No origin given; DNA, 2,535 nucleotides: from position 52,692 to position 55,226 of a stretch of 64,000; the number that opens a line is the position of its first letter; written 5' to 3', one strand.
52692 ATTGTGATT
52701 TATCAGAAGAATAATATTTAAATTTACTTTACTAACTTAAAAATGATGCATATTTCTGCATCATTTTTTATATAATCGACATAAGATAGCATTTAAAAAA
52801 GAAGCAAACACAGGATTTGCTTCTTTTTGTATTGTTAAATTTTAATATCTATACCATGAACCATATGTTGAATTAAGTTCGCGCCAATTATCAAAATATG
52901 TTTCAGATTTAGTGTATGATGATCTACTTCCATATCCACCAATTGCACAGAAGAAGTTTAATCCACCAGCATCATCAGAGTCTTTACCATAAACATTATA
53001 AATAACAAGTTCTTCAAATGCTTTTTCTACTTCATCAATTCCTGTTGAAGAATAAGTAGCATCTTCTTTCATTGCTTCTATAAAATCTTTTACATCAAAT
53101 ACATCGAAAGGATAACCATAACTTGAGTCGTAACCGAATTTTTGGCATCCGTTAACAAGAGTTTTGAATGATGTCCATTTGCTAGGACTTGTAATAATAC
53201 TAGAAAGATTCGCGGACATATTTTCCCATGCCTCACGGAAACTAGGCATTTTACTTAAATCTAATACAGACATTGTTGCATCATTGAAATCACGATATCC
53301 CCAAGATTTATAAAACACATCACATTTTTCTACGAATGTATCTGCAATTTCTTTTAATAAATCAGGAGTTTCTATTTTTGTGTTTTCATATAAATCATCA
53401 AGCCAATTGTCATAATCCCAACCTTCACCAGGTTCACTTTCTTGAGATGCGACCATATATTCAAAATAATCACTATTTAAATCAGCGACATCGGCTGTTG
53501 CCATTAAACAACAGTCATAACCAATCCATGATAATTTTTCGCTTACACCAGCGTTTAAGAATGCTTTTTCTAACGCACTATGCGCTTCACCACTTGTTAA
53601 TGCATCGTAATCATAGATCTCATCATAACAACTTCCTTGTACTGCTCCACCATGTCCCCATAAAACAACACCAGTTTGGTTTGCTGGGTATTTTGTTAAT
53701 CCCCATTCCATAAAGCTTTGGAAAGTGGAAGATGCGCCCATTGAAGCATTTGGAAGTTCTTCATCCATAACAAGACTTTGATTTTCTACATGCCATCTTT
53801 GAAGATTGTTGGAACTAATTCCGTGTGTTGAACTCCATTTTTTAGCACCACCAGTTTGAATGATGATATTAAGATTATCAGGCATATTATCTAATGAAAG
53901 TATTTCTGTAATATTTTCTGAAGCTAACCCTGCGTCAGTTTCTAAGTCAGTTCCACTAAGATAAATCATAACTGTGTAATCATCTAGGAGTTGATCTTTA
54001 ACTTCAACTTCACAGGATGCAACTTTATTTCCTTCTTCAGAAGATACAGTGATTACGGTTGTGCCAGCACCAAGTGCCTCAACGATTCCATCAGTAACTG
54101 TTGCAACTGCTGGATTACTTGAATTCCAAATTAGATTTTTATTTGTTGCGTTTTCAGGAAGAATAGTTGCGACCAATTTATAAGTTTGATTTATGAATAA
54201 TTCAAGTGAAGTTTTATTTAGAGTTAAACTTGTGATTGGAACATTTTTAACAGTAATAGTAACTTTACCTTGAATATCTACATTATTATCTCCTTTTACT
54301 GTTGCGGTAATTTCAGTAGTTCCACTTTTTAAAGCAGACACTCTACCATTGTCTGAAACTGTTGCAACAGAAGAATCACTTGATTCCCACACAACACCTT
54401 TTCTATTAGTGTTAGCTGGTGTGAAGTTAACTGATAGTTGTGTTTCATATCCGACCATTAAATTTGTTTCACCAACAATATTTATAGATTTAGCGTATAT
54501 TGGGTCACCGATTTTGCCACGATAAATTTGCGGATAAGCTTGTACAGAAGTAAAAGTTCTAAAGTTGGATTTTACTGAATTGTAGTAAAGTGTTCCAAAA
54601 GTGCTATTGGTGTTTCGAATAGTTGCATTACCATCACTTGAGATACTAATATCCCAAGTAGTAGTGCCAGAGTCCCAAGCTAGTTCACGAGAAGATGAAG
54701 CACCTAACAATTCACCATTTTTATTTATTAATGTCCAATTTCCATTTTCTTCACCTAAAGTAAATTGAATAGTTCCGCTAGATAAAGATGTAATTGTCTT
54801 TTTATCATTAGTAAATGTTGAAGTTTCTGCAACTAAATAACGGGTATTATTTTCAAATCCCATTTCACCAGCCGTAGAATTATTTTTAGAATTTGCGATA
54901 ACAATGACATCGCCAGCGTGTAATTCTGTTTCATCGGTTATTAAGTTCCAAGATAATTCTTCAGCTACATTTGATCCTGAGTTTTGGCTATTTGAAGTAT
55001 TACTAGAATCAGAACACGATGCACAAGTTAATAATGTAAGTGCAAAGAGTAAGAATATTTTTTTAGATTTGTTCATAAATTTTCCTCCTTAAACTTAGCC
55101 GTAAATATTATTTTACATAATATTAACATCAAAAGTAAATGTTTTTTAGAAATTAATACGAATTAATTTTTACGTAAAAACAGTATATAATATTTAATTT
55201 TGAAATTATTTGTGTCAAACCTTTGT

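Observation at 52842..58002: Tandem paralogous lipoproteins that combine Big_2 domains with clostripain-like (C11) cysteine peptidase domains, inserted next to rplM-rpsI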

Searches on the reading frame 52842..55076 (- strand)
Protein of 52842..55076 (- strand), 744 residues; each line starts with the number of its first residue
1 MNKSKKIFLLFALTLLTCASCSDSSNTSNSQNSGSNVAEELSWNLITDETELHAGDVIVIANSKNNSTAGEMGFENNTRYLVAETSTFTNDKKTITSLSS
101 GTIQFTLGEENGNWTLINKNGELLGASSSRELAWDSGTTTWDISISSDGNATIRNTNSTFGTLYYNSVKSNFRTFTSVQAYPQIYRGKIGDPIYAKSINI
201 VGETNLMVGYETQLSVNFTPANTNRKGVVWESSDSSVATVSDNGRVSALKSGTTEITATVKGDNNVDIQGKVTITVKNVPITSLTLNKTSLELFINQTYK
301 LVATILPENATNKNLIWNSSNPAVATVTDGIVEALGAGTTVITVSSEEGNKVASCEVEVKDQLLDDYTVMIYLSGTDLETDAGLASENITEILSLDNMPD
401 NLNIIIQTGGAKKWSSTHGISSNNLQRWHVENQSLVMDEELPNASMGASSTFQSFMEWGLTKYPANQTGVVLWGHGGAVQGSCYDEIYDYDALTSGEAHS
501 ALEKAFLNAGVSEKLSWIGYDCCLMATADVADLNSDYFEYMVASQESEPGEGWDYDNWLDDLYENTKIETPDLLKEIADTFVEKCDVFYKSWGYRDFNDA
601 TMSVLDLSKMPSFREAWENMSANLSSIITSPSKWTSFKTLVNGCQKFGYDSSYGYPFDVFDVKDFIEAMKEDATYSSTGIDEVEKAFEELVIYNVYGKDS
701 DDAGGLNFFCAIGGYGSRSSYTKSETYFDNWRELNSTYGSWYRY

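Call 3: search_protein_families(library=pfam, proteins=[window:52842-55076:-], max_evalue=1)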
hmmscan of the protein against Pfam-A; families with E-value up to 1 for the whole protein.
window:52842-55076:- (744 aa): 6 families
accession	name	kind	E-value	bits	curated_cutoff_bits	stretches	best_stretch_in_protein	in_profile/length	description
PF03415.19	Peptidase_C11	-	8.5e-36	124.7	25.8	1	383-702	11-313/359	Clostripain family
PF02368.24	Big_2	-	2.1e-27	95.3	22.8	2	199-262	6-70/79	Bacterial Ig-like domain (group 2)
PF21461.3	HL_N-beta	-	2.6e-07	30.8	27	2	320-353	19-51/57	Hyaluronate lyase, N-terminal beta-sheet domain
PF23486.1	Ig_TMEM132_5th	-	0.01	16.4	28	1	318-361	89-134/137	TMEM132 fifth domain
PF16029.10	DUF4787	-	0.24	12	27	1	481-499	35-53/63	Domain of unknown function (DUF4787)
PF22359.2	Big-like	-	0.48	11.2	27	1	234-278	9-48/48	Bacterial Ig-like domain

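Call 4: search_protein_families(library=ncbifam, proteins=[window:52842-55076:-], max_evalue=1)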
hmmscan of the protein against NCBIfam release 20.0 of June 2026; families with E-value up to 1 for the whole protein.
window:52842-55076:- (744 aa): 1 family
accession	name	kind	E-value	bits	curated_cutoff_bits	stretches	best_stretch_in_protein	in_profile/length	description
NF052591.1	ArlG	equivalog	0.094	12.7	110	1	268-346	67-139/148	archaellum stator protein ArlG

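Call 6: search_solved_structures(query=window:52842-55076:-, max_evalue=0.01, show_alignments=3)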
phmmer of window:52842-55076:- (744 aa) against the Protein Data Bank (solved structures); distinct sequences matched with E-value up to 0.01: 6.
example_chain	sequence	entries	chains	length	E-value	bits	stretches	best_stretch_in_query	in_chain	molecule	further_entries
7z47_G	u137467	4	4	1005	1.3e-16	63.6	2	220-359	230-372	Surface protein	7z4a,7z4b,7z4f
7quz_AAA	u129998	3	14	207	1.8e-13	53.2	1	276-359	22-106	Beta-1,3-glucanase bglH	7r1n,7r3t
6mzo_A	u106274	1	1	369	2.3e-05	26.4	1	368-565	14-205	Inactive Zymogen C11 Protease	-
9cuy_c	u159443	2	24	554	0.00023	23.1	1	207-346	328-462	Short tail fiber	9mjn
9ifo_A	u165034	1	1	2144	0.0048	18.7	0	230-357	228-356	Teneurin-Like Protein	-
9pt5_A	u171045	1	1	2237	0.0052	18.6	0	230-357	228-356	Teneurin-like protein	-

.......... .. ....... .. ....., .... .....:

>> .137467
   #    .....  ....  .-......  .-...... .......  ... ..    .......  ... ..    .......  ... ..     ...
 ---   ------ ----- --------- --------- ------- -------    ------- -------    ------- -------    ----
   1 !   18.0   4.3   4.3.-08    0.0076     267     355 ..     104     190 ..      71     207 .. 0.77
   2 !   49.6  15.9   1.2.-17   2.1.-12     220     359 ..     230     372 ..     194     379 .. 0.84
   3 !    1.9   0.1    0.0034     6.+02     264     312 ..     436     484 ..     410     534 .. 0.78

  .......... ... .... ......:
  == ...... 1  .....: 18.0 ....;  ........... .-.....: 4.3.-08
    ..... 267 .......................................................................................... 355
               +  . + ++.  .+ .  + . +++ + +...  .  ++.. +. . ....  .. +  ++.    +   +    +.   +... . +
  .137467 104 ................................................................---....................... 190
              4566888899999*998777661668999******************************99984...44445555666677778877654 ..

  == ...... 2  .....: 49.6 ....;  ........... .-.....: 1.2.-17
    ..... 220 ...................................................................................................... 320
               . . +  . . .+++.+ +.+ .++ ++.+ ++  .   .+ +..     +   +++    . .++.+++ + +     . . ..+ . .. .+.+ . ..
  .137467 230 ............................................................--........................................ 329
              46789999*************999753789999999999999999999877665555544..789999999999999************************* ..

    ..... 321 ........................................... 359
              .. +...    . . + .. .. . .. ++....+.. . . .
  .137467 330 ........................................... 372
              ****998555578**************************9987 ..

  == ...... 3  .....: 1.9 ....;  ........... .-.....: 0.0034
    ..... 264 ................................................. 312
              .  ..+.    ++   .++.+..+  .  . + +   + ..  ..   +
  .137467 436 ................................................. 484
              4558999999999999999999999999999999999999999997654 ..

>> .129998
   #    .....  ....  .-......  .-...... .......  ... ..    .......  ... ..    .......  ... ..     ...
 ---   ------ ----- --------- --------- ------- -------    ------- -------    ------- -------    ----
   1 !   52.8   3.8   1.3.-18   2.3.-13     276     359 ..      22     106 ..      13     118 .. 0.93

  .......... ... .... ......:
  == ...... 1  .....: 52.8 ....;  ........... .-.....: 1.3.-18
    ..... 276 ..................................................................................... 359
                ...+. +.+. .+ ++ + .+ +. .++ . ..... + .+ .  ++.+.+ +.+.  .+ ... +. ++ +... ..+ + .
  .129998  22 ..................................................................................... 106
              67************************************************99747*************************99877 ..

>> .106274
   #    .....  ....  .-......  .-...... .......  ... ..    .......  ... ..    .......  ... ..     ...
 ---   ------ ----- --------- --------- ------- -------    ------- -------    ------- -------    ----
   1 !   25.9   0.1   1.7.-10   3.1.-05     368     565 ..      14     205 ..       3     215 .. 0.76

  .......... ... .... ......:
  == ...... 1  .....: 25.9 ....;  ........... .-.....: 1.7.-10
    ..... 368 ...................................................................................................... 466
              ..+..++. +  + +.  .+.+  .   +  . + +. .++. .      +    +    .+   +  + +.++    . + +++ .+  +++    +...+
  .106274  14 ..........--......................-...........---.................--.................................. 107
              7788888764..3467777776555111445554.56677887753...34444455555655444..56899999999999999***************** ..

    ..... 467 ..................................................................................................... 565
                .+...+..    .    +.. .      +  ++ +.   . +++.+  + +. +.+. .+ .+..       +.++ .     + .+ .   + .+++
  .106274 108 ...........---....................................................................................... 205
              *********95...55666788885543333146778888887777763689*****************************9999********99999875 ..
